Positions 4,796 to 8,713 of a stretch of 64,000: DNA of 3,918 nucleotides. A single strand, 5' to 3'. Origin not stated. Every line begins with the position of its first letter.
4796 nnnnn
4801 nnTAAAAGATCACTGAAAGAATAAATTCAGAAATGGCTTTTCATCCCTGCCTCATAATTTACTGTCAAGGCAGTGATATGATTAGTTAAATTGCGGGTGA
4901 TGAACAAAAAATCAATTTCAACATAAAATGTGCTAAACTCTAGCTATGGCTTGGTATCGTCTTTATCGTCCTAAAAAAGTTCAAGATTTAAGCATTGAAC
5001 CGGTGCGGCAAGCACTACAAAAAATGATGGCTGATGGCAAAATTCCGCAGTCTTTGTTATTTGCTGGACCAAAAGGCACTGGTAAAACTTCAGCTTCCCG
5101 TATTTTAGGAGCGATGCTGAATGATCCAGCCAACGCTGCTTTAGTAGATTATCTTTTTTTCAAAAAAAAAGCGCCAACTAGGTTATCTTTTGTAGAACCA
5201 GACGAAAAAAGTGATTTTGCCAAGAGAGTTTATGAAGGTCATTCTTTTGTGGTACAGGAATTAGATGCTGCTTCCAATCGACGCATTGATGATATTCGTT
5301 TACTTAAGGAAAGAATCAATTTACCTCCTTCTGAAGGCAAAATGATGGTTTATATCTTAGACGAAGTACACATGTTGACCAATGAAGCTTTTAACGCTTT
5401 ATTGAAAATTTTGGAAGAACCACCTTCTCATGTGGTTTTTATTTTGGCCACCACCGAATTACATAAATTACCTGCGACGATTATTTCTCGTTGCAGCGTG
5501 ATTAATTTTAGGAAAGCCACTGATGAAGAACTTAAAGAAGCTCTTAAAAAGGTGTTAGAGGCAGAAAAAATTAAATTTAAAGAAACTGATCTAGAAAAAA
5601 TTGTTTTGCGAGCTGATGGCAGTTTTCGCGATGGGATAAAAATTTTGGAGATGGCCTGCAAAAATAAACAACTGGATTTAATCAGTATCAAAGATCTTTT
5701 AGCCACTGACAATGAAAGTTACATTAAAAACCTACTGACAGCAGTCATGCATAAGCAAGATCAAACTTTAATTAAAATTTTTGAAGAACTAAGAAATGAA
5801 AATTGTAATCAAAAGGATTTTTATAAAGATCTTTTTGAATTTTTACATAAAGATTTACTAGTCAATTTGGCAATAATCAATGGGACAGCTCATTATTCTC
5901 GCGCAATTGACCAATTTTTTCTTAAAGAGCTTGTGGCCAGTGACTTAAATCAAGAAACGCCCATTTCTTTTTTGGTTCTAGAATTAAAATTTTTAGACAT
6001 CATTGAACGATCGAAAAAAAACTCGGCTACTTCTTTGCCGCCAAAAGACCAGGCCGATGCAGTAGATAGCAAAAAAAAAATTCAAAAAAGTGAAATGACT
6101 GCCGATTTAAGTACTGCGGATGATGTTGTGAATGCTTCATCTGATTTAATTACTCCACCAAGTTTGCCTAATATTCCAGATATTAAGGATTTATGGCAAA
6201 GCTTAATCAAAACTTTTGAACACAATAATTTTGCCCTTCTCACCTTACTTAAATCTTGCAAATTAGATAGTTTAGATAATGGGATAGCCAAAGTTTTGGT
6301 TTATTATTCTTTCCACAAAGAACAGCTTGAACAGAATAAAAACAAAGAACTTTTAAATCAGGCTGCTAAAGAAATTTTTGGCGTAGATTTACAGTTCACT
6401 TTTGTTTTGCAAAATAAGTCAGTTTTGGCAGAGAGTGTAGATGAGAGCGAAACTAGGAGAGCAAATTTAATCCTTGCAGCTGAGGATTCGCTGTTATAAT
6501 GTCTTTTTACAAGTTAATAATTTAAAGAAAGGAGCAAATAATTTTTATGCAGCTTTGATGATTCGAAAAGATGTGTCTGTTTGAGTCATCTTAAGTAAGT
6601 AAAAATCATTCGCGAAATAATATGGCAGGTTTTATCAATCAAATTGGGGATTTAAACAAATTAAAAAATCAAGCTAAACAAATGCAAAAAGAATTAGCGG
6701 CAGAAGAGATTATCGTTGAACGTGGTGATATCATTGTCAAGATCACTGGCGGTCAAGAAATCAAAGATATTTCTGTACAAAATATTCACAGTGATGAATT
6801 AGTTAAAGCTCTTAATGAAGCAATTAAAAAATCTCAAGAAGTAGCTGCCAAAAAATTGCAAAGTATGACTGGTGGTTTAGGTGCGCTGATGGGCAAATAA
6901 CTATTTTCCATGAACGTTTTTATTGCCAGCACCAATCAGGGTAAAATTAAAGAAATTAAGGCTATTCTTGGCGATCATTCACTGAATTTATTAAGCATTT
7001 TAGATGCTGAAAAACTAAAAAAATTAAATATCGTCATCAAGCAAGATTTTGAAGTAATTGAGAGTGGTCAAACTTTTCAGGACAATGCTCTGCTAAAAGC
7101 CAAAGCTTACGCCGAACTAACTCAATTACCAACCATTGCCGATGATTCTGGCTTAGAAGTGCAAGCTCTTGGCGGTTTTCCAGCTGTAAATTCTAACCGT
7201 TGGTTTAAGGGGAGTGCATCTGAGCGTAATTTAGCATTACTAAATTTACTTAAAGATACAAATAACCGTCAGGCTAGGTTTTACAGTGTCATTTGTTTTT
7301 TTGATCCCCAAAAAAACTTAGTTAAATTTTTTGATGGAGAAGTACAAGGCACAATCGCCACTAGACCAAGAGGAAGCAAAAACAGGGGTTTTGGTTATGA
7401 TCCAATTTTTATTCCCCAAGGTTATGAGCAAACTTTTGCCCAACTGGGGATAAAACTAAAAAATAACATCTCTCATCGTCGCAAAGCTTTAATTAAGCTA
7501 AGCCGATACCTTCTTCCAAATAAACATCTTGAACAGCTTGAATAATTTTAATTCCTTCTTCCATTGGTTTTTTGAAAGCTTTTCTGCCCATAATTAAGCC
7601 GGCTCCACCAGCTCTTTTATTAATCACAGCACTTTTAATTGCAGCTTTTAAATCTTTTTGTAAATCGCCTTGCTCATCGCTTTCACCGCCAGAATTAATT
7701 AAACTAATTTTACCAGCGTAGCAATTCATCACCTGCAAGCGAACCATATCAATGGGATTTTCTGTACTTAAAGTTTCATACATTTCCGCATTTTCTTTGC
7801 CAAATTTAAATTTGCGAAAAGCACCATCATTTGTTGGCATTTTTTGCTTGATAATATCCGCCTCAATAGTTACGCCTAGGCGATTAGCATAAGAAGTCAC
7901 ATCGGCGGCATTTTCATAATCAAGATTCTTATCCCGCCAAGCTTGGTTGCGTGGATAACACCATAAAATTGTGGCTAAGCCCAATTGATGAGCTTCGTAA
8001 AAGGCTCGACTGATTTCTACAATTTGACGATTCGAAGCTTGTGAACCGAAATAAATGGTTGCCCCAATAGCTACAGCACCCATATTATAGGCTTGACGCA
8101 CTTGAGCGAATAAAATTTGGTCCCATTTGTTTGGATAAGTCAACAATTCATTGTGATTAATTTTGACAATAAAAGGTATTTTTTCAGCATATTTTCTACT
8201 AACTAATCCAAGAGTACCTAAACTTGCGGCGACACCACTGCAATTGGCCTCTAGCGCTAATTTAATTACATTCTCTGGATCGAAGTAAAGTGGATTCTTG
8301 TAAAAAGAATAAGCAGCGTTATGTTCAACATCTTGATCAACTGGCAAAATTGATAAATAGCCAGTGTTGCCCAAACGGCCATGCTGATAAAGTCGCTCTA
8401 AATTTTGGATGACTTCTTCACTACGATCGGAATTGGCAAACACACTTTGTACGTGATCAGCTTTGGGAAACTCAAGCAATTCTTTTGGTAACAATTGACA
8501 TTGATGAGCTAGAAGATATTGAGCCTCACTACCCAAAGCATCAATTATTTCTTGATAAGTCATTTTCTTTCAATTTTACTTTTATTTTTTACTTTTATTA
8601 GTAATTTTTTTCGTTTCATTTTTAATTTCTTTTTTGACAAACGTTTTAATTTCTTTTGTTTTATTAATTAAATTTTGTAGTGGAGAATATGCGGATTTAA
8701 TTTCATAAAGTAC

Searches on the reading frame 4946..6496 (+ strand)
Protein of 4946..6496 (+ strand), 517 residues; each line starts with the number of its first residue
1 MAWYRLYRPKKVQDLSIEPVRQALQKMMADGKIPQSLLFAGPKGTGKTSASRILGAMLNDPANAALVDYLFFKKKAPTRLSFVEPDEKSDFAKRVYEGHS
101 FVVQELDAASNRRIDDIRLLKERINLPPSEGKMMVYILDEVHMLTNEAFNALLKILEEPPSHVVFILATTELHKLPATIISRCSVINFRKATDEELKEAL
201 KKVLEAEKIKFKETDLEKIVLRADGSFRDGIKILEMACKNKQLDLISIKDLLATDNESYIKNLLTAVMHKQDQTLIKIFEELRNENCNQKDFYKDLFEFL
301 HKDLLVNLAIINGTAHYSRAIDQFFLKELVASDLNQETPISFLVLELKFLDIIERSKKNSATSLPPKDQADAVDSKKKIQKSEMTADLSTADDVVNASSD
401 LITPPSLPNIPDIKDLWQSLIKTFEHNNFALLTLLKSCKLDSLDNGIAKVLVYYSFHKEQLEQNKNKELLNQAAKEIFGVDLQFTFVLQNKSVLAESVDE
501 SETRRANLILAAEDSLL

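Call 5: search_protein_families(library=pfam, proteins=[window:4946-6496:+], max_evalue=0.001)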
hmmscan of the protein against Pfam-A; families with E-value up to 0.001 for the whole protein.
window:4946-6496:+ (517 aa): 7 families
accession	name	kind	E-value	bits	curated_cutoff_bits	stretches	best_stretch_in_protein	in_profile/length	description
PF13177.12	DNA_pol3_delta2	-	2.5e-30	106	27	1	20-190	5-159/161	DNA polymerase III, delta subunit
PF00004.35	AAA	-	2e-09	38.4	21.2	1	37-186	1-126/131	ATPase family associated with various cellular activities (AAA)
PF13401.12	AAA_22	-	1.3e-07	32.4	27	1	35-170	6-123/130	AAA domain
PF07728.20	AAA_5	-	1.8e-05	25.2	22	0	37-162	2-96/139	AAA domain (dynein-related subfamily)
PF22608.2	DNAX_ATPase_lid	-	6.2e-05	23.1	27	1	197-234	3-40/49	DNA polymerase III clamp loader subunit, ATPase lid domain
PF13191.12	AAA_16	-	0.00057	20.9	32.6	0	18-166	10-167/167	AAA ATPase domain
PF03215.21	Rad17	-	0.00069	20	23.8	0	2-58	8-69/186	Rad17 P-loop domain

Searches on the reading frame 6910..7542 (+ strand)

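Call 5: search_protein_families(library=pfam, proteins=[window:6910-7542:+], max_evalue=0.001)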
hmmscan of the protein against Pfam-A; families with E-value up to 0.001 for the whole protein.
window:6910-7542:+ (211 aa): 1 family
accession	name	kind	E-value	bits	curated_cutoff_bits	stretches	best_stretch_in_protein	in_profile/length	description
PF01725.21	Ham1p_like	-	1.1e-56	192.2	22.5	1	4-199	2-185/186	Ham1 family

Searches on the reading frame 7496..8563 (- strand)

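Call 5: search_protein_families(library=pfam, proteins=[window:7496-8563:-], max_evalue=0.001)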
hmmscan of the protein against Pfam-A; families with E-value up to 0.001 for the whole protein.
window:7496-8563:- (356 aa): 1 family
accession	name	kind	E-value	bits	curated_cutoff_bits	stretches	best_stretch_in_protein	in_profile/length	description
PF01791.15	DeoC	-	3.7e-54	184.2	23.8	1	71-332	2-229/229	DeoC/LacD family aldolase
